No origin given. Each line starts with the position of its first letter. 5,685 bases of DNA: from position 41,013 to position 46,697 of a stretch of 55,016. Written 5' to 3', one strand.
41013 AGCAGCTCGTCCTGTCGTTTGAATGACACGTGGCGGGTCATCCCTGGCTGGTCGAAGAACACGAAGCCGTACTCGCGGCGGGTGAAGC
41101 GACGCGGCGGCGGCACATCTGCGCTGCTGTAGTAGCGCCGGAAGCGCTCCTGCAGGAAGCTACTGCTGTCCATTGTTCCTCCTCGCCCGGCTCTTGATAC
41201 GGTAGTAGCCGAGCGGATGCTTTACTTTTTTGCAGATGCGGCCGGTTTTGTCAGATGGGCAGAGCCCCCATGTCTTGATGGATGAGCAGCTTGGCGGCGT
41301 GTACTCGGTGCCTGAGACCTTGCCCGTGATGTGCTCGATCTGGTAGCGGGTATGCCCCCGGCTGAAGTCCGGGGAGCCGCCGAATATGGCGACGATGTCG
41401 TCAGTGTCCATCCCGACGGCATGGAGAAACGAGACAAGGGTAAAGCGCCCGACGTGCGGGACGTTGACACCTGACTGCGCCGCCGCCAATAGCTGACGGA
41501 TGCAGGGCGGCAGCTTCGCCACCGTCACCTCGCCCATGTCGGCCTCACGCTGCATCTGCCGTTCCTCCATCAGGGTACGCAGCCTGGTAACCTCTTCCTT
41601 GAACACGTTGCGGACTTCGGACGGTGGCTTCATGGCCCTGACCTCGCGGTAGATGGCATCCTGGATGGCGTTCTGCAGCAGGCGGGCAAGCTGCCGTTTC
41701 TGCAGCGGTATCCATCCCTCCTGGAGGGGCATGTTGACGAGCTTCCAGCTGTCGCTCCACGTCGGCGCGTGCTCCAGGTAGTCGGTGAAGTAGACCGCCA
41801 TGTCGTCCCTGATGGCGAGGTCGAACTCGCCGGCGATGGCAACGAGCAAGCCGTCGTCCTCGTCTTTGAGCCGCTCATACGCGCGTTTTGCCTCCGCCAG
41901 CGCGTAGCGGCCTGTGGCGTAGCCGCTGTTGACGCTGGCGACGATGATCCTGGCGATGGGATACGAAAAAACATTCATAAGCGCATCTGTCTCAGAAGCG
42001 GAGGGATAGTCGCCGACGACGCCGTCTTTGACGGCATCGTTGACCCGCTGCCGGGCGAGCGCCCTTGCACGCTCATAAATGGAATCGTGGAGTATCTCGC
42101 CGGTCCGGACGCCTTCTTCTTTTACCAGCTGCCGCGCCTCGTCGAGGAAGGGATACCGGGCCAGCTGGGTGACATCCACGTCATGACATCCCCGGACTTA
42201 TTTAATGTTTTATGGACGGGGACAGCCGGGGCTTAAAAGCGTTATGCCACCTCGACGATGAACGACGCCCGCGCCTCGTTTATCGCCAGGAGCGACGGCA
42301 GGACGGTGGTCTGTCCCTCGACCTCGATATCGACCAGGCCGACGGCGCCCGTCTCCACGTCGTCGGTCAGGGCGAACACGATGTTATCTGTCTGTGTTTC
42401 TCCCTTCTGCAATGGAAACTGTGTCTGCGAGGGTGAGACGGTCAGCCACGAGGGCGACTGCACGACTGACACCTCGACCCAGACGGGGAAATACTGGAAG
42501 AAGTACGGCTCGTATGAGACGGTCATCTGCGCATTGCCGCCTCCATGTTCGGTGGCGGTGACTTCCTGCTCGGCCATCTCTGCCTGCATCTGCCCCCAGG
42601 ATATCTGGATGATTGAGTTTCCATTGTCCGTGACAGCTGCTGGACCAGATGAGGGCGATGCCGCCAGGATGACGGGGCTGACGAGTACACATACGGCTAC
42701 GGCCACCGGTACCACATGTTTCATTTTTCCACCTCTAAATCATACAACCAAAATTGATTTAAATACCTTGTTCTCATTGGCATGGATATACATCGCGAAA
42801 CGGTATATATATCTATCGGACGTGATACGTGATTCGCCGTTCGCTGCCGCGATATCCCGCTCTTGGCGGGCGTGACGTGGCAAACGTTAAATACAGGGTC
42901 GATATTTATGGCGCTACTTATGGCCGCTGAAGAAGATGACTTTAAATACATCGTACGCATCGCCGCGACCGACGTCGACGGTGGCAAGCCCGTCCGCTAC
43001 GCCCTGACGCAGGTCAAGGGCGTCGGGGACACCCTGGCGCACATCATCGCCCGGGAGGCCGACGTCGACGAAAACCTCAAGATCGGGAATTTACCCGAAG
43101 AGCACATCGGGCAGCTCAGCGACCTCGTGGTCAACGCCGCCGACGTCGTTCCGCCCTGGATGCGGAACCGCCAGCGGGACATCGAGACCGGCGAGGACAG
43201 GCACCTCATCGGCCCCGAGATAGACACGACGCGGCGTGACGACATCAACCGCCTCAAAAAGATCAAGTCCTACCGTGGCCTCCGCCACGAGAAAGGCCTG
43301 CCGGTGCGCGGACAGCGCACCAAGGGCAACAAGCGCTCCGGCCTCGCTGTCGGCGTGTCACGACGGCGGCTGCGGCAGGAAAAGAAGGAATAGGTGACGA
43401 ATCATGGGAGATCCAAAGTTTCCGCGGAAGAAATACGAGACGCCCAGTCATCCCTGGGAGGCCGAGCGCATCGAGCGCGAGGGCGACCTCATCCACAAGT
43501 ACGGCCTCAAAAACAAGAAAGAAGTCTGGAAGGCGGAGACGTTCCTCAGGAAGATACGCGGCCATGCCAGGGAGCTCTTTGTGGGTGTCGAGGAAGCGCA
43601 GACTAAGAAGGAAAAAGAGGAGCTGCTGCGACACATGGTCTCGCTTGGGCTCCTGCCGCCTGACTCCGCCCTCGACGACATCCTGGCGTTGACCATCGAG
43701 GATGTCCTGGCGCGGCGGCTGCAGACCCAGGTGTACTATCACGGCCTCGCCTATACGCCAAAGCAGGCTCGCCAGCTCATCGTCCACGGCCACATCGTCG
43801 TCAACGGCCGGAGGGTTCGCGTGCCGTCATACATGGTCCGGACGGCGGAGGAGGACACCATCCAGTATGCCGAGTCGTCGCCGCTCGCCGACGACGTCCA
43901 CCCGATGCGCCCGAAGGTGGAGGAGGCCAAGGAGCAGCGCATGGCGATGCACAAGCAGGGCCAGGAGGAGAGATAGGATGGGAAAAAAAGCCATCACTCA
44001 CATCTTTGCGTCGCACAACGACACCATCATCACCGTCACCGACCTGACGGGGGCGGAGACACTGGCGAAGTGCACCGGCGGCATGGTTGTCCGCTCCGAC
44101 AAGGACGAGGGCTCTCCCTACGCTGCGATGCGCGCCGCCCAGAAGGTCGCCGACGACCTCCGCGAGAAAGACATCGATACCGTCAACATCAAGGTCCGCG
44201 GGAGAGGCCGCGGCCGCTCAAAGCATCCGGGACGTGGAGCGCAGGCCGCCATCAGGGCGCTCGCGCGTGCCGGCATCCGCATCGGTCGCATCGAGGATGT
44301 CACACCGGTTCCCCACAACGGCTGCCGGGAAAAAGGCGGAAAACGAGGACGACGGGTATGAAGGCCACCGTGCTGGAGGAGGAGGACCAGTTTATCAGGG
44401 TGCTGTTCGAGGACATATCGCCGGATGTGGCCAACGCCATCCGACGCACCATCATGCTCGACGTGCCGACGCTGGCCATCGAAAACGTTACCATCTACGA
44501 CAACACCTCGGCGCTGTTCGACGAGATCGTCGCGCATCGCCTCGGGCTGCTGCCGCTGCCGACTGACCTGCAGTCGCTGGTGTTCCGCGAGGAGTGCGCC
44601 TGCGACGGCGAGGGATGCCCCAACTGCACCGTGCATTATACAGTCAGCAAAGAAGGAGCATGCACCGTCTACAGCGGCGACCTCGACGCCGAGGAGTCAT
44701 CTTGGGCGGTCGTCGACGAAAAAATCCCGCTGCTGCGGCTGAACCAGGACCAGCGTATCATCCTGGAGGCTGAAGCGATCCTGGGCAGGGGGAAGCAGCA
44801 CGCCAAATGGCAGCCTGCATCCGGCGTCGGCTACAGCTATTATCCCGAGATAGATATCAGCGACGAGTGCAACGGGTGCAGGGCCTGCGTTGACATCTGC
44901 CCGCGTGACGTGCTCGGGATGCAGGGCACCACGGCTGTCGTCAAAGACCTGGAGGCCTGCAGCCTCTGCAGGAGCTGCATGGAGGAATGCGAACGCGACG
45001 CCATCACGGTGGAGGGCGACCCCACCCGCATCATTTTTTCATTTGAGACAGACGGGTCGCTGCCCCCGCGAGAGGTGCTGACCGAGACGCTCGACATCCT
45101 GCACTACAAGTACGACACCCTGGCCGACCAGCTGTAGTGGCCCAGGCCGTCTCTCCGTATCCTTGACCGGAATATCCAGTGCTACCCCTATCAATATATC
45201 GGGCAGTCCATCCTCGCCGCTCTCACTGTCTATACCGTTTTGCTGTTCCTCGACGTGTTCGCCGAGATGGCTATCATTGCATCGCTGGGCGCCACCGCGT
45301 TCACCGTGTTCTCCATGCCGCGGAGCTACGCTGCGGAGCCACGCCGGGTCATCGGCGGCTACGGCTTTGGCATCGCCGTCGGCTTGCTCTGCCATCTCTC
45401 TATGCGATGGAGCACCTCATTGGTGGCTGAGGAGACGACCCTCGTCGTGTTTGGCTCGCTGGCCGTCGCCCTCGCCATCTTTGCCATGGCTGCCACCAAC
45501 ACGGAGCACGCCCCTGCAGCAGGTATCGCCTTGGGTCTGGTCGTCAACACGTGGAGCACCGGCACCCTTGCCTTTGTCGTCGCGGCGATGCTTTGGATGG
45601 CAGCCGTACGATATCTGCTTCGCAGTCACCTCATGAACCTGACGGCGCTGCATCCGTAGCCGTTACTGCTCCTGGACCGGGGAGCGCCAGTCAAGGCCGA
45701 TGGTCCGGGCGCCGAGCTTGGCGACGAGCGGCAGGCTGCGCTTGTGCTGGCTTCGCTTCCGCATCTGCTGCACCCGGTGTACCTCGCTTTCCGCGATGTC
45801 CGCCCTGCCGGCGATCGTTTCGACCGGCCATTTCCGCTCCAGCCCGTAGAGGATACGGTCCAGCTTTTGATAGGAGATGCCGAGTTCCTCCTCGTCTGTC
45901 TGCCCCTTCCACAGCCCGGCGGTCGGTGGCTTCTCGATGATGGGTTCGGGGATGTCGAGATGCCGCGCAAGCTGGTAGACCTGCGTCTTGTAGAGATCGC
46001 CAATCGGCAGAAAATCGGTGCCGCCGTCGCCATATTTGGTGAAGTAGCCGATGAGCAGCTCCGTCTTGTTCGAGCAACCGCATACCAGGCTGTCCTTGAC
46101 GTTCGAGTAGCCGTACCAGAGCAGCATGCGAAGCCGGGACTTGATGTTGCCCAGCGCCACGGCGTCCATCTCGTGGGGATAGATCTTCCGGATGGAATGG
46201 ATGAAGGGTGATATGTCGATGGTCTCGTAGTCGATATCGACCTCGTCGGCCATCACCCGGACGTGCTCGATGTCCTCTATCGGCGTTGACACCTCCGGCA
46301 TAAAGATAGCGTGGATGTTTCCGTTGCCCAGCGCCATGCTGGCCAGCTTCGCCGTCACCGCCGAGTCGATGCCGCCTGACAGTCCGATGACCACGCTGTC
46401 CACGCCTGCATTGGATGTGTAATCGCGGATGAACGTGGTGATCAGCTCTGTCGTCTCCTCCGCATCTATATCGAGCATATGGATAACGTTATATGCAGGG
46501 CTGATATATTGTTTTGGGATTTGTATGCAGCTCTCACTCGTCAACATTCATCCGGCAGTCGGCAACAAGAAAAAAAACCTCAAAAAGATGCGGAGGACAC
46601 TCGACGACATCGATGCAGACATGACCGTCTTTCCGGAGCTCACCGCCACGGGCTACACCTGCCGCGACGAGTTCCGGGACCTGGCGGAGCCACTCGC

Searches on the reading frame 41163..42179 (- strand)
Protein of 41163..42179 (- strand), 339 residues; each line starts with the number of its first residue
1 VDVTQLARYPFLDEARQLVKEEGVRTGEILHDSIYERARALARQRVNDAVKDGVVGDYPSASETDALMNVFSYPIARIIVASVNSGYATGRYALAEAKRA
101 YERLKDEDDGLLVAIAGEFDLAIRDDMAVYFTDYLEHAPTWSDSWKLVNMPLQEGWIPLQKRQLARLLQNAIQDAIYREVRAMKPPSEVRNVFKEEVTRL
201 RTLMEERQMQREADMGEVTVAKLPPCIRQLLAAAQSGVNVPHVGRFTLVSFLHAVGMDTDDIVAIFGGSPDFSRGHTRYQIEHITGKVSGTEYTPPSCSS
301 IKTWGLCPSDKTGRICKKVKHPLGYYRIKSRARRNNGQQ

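Call 31: search_protein_families(library=pfam, proteins=[window:41163-42179:-], max_evalue=0.001)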
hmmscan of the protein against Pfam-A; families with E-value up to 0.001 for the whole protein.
window:41163-42179:- (339 aa): 1 family
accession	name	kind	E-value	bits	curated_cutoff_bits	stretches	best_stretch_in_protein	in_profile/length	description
PF04104.19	DNA_primase_lrg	-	1.6e-32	113.4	22.4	1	127-311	3-209/266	Eukaryotic and archaeal DNA primase, large subunit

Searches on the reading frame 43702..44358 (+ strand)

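Call 31: search_protein_families(library=pfam, proteins=[window:43702-44358:+], max_evalue=0.001)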
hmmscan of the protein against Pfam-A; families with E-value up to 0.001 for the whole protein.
window:43702-44358:+ (219 aa): 1 family
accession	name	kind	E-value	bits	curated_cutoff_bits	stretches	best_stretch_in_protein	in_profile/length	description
PF00411.24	Ribosomal_S11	-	9.6e-43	145.5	25.1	1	98-215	2-110/110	Ribosomal protein S11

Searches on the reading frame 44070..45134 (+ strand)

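Call 31: search_protein_families(library=pfam, proteins=[window:44070-45134:+], max_evalue=0.001)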
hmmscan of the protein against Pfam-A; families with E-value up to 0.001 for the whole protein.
window:44070-45134:+ (355 aa): 8 families
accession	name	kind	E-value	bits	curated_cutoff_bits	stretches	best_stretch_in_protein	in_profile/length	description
PF01000.31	RNA_pol_A_bac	-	2.5e-17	63.6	33.9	1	146-246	5-101/119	RNA polymerase Rpb3/RpoA insert domain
PF01193.29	RNA_pol_L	-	1e-14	54.5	24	1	111-346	2-72/74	RNA polymerase Rpb3/Rpb11 dimerisation domain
PF00037.32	Fer4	-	1.7e-09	37.5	21.1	2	264-281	5-22/24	4Fe-4S binding domain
PF13187.11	Fer4_9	-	5.4e-06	26.8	27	1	266-312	1-52/52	4Fe-4S dicluster domain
PF12838.12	Fer4_7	-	7.7e-06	26.7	27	1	267-311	2-52/52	4Fe-4S dicluster domain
PF14697.11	Fer4_21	-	0.00061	20.3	35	0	263-284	37-59/59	4Fe-4S dicluster domain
PF12800.12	Fer4_4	-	0.00066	20.3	24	1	265-279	2-16/17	4Fe-4S binding domain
PF13237.11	Fer4_10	-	0.00089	19.6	25.5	1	264-307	6-52/53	4Fe-4S dicluster domain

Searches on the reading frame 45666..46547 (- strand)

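Call 31: search_protein_families(library=pfam, proteins=[window:45666-46547:-], max_evalue=0.001)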
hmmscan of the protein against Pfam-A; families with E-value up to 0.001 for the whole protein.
window:45666-46547:- (294 aa): 2 families
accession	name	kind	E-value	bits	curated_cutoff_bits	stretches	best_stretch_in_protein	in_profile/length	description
PF02540.23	NAD_synthase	-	1.6e-83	280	21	1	35-273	4-242/242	NAD synthase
PF03054.22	tRNA_Me_trans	-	4.5e-05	23.6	20.6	0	51-112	2-72/202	tRNA methyl transferase HUP domain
